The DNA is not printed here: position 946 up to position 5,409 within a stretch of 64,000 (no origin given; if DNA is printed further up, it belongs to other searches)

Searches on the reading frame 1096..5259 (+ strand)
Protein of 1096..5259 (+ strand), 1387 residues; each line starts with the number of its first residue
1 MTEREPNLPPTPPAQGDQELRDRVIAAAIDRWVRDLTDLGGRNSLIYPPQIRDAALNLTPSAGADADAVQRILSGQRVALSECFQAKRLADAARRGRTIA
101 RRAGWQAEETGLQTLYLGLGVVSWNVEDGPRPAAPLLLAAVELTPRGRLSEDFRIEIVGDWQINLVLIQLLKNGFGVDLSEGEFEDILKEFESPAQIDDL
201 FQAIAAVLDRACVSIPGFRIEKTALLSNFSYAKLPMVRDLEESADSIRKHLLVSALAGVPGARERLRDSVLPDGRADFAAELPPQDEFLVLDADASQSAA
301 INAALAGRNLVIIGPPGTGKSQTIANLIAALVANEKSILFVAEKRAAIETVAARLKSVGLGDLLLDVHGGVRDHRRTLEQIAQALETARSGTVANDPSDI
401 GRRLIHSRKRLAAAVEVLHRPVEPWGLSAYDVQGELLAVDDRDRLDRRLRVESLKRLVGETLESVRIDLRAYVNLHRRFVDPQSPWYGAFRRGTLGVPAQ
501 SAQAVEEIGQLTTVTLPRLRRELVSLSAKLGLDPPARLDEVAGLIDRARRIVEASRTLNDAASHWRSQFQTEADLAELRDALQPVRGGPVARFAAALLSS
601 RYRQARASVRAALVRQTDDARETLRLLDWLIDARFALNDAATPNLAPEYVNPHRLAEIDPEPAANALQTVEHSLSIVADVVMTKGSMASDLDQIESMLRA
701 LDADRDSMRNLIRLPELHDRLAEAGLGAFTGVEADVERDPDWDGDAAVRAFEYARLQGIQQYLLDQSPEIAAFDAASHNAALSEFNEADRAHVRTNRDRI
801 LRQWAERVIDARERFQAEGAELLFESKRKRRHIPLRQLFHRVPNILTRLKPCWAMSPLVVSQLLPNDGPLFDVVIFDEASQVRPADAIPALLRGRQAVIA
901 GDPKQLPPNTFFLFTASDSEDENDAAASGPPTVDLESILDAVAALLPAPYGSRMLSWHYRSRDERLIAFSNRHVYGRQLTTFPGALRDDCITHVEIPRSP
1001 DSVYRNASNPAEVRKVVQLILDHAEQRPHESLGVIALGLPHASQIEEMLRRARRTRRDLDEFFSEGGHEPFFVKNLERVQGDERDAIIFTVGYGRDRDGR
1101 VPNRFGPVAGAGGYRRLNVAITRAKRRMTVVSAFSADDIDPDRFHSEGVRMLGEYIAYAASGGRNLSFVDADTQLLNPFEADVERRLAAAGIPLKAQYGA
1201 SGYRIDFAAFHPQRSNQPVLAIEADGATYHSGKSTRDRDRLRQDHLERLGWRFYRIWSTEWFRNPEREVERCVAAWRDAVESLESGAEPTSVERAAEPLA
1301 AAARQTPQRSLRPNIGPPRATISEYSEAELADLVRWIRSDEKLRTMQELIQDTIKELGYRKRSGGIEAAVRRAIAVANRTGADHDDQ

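Call 24: search_protein_families(library=pfam, proteins=[window:1096-5259:+], max_evalue=0.001)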
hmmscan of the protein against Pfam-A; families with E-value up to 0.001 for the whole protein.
window:1096-5259:+ (1387 aa): 12 families
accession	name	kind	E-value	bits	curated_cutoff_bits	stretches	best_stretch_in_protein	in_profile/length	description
PF18741.7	MTES_1575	-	1.2e-31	109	38.2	1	1179-1274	1-94/96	REase_MTES_1575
PF13086.12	AAA_11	-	2.7e-19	70.4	27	2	294-357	3-74/257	AAA domain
PF13087.12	AAA_12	-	9.2e-13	48.6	27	1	952-1132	17-192/195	AAA domain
PF13195.11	DUF4011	-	1.3e-09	38.7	22.2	1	90-171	75-158/158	Protein of unknown function (DUF4011)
PF13245.12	AAA_19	-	6.1e-09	36.6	25.1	1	297-355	1-61/134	AAA domain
PF13604.12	AAA_30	-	6.1e-07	29.8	27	1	294-354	3-65/191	AAA domain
PF04480.18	DUF559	-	2.5e-05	24.6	20.6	1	1191-1272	32-104/109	Protein of unknown function (DUF559)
PF00270.35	DEAD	-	3e-05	24.3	26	1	296-370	3-79/167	DEAD/DEAH box helicase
PF00580.27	UvrD-helicase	-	0.00035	20.8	23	0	295-357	3-67/271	UvrD/REP helicase N-terminal domain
PF13401.12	AAA_22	-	0.00037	21.3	27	0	308-394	6-65/130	AAA domain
PF04851.21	ResIII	-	0.00043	20.7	22.5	0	297-358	8-76/164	Type III restriction enzyme, res subunit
PF13191.12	AAA_16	-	0.00078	20.4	32.6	1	301-414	16-126/167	AAA ATPase domain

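Call 47: search_protein_families(library=padloc, proteins=[window:1096-5259:+], max_evalue=0.001)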
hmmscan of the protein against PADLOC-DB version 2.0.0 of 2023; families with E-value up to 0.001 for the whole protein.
window:1096-5259:+ (1387 aa): 9 families
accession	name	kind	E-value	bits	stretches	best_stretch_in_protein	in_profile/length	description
PDLC05009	PDC-S37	-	4.5e-286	950.8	2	606-1381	669-1447/1550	-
PDLC02194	Hhe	-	2.1e-143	477.5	2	764-1269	1269-1773/1911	-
PDLC03920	MkoA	-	1.9e-26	90.7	2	293-908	616-829/1112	-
PDLC03924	MkoC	-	2.3e-19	67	1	870-1134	670-944/1136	-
PDLC03921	MkoA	-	5.2e-10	35.6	1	293-356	1027-1093/1607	-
PDLC04140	mad8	-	3.6e-08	31.3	1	306-402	26-101/314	mads_8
PDLC01734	typeIV_RecD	-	1.9e-07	27.8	1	291-350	338-397/763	RecD_0_IVD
PDLC04702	PDC-M54A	-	5.8e-05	18.7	1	299-367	309-377/1621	-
PDLC05035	PDC-S53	-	0.00072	15.7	0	310-356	513-557/900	-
